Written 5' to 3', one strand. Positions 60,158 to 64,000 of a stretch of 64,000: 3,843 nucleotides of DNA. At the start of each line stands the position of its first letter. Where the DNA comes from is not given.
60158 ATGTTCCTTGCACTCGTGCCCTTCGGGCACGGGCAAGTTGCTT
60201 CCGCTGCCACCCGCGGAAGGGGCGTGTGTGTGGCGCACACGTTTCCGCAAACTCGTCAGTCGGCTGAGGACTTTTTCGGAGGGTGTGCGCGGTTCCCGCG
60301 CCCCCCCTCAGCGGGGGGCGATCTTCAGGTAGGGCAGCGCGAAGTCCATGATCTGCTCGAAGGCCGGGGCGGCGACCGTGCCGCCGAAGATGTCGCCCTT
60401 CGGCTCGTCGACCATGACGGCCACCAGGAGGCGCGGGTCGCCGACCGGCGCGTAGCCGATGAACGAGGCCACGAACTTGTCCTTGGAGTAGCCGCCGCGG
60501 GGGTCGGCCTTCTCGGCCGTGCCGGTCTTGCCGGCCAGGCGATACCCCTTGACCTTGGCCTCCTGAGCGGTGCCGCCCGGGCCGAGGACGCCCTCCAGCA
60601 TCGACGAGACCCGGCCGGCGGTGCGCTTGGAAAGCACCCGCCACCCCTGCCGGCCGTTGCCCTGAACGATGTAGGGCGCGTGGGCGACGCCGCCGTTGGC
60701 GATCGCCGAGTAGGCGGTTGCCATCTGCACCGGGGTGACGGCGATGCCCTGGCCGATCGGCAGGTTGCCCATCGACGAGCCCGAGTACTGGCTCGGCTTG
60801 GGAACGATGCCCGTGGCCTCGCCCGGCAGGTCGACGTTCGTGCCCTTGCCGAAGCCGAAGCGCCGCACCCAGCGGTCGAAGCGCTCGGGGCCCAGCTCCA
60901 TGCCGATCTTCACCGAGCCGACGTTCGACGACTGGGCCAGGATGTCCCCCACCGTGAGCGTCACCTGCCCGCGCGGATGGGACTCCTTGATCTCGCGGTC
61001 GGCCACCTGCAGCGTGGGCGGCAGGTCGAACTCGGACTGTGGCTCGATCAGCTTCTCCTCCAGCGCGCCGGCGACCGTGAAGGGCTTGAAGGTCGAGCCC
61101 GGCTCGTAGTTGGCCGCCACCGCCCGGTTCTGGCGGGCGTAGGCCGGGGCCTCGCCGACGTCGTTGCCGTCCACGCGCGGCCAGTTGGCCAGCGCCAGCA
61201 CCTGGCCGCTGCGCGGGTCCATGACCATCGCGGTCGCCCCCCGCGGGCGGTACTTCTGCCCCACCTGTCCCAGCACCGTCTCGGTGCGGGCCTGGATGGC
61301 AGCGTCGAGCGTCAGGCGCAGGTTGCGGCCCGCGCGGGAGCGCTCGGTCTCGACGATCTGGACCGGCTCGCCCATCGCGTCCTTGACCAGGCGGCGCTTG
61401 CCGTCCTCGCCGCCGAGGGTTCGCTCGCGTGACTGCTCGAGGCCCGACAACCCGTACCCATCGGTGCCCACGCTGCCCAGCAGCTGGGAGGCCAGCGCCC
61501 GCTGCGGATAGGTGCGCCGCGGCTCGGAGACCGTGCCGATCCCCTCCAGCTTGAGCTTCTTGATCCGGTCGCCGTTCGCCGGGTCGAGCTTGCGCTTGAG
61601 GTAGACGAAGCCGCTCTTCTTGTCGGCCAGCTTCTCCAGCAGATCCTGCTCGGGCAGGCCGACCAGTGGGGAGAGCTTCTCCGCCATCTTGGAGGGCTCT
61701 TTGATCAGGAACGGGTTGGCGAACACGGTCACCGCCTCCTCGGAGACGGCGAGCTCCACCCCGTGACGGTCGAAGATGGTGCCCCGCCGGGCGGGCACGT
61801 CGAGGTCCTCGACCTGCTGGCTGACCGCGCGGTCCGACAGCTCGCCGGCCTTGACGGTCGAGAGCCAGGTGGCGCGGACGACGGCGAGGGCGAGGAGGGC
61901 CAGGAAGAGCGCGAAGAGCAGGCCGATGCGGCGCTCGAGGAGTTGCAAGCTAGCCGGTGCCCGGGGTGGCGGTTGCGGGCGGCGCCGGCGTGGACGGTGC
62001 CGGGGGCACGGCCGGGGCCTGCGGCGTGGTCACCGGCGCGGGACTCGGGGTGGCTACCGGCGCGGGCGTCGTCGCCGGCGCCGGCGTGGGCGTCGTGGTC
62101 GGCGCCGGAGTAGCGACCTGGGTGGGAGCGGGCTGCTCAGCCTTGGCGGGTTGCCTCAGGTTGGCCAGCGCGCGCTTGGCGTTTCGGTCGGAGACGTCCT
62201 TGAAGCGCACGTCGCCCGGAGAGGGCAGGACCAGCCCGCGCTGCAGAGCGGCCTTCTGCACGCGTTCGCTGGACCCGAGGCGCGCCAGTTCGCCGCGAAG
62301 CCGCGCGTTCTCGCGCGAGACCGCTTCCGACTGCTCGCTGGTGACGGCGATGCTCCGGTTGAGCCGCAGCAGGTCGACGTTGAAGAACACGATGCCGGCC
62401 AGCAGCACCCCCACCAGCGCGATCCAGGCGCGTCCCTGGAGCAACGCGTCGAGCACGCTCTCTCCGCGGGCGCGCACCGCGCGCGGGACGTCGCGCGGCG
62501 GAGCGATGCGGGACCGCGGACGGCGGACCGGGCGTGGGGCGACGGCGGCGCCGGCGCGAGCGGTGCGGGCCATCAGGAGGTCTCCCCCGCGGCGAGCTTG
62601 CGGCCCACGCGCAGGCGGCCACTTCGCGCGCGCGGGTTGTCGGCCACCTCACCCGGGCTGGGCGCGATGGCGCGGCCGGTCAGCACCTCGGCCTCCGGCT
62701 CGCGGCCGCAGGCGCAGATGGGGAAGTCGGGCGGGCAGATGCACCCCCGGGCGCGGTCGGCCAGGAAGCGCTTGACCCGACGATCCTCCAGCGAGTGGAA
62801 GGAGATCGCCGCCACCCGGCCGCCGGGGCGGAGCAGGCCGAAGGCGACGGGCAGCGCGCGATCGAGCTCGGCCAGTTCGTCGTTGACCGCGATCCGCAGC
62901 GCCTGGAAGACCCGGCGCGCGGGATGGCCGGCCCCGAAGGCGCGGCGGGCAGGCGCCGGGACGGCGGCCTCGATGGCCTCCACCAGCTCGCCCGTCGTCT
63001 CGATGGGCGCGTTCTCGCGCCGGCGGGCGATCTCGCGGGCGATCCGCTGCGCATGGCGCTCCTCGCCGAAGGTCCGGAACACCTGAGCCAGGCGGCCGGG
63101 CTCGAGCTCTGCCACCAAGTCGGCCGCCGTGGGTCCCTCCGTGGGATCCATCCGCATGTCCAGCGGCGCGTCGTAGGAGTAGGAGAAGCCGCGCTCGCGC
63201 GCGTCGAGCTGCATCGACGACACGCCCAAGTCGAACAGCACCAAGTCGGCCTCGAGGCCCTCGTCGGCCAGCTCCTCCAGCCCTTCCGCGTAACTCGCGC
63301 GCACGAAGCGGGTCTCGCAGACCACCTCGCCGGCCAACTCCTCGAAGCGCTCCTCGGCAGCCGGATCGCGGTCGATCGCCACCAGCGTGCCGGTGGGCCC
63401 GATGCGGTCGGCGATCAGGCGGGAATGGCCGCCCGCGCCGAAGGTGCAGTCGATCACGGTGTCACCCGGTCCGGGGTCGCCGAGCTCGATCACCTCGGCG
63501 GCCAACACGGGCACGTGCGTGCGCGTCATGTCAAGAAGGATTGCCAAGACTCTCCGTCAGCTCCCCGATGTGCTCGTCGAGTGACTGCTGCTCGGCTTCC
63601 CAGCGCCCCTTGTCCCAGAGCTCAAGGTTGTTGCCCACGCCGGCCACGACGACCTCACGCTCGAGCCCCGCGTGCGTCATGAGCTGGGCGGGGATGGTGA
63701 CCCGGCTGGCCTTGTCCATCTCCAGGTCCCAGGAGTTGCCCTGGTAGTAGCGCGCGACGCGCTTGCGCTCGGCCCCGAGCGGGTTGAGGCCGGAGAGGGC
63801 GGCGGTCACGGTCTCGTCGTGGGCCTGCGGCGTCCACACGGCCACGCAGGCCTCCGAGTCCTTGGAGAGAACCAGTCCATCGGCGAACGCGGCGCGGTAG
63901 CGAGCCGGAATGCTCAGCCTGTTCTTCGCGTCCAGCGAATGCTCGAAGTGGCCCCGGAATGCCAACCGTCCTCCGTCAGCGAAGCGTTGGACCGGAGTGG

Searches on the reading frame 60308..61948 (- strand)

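Call 38: search_protein_families(library=pfam, proteins=[window:60308-61948:-], max_evalue=0.00001)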
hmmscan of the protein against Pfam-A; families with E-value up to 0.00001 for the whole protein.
window:60308-61948:- (546 aa): 2 families
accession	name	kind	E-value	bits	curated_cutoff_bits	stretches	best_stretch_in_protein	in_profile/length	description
PF00905.27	Transpeptidase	-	5.1e-75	252.9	22.1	1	239-535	2-299/299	Penicillin binding protein transpeptidase domain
PF03717.20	PBP_dimer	-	1.6e-19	71.4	24.4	1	51-196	2-176/180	Penicillin-binding Protein dimerisation domain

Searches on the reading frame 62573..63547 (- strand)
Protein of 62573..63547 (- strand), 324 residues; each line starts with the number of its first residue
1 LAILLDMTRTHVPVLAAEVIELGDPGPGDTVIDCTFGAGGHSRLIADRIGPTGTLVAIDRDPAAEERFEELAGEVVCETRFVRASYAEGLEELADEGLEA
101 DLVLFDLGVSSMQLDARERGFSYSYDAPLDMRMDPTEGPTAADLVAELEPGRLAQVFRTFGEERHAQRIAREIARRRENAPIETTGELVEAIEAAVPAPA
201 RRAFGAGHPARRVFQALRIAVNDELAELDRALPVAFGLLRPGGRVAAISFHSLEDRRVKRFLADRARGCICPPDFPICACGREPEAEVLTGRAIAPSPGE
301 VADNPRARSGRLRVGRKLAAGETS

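Call 38: search_protein_families(library=pfam, proteins=[window:62573-63547:-], max_evalue=0.00001)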
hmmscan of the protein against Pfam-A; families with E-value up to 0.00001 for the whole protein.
window:62573-63547:- (324 aa): 1 family
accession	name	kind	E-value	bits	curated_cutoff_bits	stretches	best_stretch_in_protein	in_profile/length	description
PF01795.25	Methyltransf_5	-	2.9e-98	329.6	27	1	10-317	3-308/309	MraW methylase family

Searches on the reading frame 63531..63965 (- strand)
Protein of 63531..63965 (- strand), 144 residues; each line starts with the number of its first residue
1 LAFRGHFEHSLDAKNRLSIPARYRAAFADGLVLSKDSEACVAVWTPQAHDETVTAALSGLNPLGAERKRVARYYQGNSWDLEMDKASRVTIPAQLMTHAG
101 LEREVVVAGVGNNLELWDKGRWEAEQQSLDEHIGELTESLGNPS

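Call 38: search_protein_families(library=pfam, proteins=[window:63531-63965:-], max_evalue=0.00001)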
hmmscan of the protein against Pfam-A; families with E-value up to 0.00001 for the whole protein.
window:63531-63965:- (144 aa): 1 family
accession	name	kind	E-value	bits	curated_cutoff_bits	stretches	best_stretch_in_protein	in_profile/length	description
PF02381.23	MraZ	-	4.7e-25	87.8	23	2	81-129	8-56/72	MraZ protein, putative antitoxin-like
